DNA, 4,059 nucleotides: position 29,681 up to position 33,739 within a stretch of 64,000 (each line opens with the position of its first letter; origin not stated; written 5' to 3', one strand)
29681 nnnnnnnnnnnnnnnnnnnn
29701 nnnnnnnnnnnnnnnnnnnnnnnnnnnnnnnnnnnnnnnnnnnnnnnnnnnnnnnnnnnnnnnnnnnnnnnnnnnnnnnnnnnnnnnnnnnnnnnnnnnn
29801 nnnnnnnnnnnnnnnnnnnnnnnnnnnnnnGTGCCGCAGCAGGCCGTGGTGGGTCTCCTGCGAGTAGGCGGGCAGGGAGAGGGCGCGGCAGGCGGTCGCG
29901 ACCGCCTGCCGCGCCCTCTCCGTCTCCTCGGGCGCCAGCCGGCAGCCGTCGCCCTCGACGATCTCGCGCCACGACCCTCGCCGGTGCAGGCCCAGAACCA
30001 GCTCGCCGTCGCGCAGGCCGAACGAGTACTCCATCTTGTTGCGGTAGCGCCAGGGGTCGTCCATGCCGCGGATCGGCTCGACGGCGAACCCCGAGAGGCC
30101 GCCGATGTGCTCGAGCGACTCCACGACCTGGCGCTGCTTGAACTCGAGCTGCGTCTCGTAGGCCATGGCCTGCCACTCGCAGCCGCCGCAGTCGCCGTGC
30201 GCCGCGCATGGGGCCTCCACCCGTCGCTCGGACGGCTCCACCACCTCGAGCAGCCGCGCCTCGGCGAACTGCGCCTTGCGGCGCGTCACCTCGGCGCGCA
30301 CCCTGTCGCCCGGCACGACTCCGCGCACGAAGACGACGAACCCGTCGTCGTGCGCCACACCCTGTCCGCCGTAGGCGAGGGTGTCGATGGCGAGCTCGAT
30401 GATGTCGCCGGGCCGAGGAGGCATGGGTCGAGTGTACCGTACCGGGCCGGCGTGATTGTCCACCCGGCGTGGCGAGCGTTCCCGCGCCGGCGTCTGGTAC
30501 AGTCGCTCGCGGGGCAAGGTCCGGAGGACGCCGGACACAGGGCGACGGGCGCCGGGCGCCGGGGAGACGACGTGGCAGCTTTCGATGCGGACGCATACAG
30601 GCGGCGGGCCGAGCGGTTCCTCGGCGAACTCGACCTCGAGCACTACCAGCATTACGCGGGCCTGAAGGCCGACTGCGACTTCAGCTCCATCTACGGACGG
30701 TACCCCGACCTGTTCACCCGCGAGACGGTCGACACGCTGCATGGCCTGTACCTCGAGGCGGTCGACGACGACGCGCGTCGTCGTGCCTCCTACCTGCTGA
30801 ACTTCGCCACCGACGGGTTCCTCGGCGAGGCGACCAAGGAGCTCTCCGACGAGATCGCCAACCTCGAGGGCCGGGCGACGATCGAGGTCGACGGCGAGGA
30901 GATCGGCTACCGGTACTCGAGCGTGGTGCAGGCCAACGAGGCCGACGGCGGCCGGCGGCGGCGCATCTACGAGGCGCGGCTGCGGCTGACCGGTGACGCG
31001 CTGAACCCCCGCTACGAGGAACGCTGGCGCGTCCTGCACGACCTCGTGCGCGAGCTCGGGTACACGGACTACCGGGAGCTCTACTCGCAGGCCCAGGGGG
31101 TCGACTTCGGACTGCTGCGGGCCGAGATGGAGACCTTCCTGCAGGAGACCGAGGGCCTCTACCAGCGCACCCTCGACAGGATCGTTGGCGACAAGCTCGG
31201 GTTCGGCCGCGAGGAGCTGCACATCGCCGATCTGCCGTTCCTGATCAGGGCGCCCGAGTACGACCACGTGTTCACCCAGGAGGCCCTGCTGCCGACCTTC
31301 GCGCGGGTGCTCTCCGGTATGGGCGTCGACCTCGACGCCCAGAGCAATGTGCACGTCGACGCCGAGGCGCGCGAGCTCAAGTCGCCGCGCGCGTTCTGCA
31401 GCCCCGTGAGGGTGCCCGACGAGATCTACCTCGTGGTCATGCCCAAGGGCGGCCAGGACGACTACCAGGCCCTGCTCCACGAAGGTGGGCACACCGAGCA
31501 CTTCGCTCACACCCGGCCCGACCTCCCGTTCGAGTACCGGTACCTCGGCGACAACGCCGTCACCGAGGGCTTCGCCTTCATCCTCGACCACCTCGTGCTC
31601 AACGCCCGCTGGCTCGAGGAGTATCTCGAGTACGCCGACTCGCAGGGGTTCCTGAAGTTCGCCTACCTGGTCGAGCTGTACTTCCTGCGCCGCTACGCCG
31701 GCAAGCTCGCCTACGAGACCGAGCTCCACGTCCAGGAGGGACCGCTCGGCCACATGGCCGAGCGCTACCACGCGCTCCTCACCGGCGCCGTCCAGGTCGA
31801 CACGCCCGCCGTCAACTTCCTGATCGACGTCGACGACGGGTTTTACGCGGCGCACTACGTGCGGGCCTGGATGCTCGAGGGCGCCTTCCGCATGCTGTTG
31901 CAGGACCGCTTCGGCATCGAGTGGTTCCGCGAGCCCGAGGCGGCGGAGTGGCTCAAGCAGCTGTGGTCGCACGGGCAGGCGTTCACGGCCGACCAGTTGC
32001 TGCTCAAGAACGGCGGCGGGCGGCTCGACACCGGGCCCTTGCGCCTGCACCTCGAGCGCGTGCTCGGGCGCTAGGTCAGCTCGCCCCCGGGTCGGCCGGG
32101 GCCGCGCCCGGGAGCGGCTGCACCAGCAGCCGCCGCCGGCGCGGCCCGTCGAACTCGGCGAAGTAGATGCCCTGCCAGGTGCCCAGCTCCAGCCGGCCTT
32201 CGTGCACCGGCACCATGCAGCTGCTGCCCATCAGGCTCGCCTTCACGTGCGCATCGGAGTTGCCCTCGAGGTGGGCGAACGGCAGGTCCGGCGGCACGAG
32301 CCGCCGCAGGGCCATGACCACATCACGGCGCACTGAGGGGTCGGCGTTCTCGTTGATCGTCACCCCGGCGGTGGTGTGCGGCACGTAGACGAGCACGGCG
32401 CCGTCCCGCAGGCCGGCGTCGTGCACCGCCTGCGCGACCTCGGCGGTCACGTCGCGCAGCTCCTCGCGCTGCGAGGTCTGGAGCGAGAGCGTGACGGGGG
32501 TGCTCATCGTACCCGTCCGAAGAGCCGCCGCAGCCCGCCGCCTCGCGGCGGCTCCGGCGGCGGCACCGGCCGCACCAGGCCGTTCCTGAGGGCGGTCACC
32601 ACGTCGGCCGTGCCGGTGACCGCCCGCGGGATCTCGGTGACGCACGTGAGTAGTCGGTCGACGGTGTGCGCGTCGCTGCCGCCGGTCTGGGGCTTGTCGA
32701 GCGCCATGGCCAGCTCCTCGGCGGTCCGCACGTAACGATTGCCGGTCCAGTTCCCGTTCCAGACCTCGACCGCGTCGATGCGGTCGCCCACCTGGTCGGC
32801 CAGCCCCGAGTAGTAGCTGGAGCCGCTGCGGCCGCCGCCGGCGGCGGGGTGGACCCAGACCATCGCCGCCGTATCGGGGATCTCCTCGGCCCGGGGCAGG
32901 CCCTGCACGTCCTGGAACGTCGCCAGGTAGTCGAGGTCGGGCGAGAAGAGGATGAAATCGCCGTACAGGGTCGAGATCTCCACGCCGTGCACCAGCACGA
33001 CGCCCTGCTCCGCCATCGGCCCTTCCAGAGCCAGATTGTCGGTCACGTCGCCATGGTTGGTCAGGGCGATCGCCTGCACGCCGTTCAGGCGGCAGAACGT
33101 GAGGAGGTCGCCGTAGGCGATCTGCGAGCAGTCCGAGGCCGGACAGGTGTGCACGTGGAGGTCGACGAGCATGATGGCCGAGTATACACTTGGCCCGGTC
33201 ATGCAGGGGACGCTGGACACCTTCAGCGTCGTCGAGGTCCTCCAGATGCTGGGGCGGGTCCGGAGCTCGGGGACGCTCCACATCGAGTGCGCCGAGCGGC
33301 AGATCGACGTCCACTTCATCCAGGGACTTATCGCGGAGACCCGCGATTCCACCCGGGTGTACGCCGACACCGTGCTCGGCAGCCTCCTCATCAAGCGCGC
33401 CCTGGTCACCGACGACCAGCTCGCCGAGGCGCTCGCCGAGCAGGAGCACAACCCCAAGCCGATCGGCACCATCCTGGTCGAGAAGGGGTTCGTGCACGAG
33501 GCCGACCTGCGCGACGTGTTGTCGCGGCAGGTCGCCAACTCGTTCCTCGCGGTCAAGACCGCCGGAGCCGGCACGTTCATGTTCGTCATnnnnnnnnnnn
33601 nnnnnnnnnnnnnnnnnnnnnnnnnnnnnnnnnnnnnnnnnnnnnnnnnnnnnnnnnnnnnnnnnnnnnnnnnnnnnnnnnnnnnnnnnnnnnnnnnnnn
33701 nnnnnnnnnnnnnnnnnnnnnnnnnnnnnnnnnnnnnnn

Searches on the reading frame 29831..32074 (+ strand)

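Call 14: search_protein_families(library=pfam, proteins=[window:29831-32074:+], max_evalue=0.001)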
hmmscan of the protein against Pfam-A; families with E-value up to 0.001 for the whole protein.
window:29831-32074:+ (747 aa): 0 families

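Call 42: search_protein_families(library=ncbifam, proteins=[window:29831-32074:+], max_evalue=0.001)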
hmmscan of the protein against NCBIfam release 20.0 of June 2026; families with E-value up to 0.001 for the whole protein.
window:29831-32074:+ (747 aa): 1 family
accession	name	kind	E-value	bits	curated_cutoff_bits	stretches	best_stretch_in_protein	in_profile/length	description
TIGR02290.1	M3_fam_3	subfamily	0.0003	19.9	561.7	1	504-563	335-394/587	M3 family oligoendopeptidase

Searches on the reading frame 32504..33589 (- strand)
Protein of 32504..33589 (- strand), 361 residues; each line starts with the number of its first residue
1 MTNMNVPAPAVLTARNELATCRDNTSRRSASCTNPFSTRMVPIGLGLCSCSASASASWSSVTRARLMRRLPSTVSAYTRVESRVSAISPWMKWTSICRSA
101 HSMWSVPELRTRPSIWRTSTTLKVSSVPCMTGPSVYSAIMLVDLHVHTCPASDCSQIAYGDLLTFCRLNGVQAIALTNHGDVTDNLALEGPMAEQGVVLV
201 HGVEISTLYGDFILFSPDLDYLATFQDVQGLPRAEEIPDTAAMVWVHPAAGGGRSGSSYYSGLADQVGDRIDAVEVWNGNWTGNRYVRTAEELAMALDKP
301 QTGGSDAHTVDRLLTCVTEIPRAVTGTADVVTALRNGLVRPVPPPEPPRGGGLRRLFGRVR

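Call 14: search_protein_families(library=pfam, proteins=[window:32504-33589:-], max_evalue=0.001)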
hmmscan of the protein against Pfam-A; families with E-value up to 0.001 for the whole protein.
window:32504-33589:- (361 aa): 1 family
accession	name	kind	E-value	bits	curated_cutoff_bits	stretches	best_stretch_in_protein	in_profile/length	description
PF13263.12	PHP_C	-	2.1e-10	40.4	21.3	1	288-337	5-54/56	PHP-associated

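Call 42: search_protein_families(library=ncbifam, proteins=[window:32504-33589:-], max_evalue=0.001)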
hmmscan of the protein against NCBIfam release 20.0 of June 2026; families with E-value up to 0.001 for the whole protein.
window:32504-33589:- (361 aa): 3 families
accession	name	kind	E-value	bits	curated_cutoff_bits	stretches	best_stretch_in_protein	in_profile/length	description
NF038032.1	CehA_McbA_metalo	domain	6.9e-15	55.3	80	1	142-337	5-211/315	CehA/McbA family metallohydrolase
NF041577.1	nside_bi_sphtase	equivalog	2.2e-06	27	400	1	141-211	3-71/276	3',5'-nucleoside bisphosphate phosphatase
NF047791.1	RNaseRnm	equivalog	0.00027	20.3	375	1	140-210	1-71/275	RNase RNM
